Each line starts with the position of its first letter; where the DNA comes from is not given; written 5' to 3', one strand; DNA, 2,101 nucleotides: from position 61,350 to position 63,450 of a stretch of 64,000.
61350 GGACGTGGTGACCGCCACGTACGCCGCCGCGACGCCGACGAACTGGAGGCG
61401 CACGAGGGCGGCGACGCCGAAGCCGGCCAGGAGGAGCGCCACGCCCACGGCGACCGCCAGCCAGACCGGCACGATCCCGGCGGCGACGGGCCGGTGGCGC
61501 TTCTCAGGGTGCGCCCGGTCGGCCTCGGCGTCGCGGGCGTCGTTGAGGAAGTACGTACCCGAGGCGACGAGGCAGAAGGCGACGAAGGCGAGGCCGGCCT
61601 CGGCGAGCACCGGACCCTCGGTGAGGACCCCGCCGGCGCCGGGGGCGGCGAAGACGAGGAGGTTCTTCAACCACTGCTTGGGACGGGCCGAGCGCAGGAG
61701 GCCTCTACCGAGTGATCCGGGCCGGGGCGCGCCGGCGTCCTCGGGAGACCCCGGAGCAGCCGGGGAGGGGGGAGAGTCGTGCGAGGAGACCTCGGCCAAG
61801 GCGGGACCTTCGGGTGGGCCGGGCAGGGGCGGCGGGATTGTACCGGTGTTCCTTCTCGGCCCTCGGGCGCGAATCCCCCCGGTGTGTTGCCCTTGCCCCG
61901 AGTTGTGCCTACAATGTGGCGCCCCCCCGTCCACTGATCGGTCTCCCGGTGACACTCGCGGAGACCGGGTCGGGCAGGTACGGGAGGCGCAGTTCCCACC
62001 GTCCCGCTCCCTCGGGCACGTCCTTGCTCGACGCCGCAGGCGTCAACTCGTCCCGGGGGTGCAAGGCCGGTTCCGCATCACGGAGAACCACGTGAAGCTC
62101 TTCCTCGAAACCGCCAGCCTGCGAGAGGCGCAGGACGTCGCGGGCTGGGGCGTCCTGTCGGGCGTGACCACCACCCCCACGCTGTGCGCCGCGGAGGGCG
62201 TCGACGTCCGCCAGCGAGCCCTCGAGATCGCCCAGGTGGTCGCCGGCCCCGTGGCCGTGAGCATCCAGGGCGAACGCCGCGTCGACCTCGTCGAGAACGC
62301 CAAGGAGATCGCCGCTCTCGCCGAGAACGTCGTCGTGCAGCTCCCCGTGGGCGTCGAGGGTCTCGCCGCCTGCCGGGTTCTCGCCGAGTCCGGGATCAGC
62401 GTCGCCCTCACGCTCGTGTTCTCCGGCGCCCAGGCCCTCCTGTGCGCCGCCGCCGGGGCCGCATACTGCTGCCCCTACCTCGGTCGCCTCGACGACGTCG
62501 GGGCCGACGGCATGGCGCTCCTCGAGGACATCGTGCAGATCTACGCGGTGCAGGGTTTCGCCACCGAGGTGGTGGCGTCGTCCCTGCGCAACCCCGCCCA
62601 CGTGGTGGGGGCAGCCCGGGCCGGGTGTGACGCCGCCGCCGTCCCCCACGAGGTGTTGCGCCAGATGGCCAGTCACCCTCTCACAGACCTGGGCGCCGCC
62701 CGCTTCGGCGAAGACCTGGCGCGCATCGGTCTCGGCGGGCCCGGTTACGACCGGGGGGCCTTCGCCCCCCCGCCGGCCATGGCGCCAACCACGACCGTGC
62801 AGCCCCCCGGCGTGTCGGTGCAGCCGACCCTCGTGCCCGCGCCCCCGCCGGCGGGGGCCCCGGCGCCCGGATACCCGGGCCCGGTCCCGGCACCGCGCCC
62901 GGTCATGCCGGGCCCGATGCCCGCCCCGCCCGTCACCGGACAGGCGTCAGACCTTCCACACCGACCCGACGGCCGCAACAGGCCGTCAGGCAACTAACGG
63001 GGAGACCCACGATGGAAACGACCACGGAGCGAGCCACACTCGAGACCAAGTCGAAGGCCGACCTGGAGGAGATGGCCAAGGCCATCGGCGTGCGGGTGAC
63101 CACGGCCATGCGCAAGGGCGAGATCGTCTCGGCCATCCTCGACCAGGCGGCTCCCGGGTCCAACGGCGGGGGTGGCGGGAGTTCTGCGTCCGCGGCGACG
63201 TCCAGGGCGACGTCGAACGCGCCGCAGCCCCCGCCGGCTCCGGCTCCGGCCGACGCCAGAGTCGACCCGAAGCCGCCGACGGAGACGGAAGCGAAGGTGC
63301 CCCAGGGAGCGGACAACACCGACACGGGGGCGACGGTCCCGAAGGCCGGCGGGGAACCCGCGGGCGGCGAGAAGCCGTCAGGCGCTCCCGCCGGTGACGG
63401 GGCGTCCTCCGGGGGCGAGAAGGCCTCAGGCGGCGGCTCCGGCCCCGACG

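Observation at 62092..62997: Catalytically dead transaldolase homologue with a Pro-rich tail directly upstream of rho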

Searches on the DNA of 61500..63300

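Call 32: search_rna_families(source=window, start=61500, end=63300, threshold=evalue, max_evalue=1)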
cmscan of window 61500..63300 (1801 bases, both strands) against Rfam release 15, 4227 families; matches with E-value up to 1: 0.
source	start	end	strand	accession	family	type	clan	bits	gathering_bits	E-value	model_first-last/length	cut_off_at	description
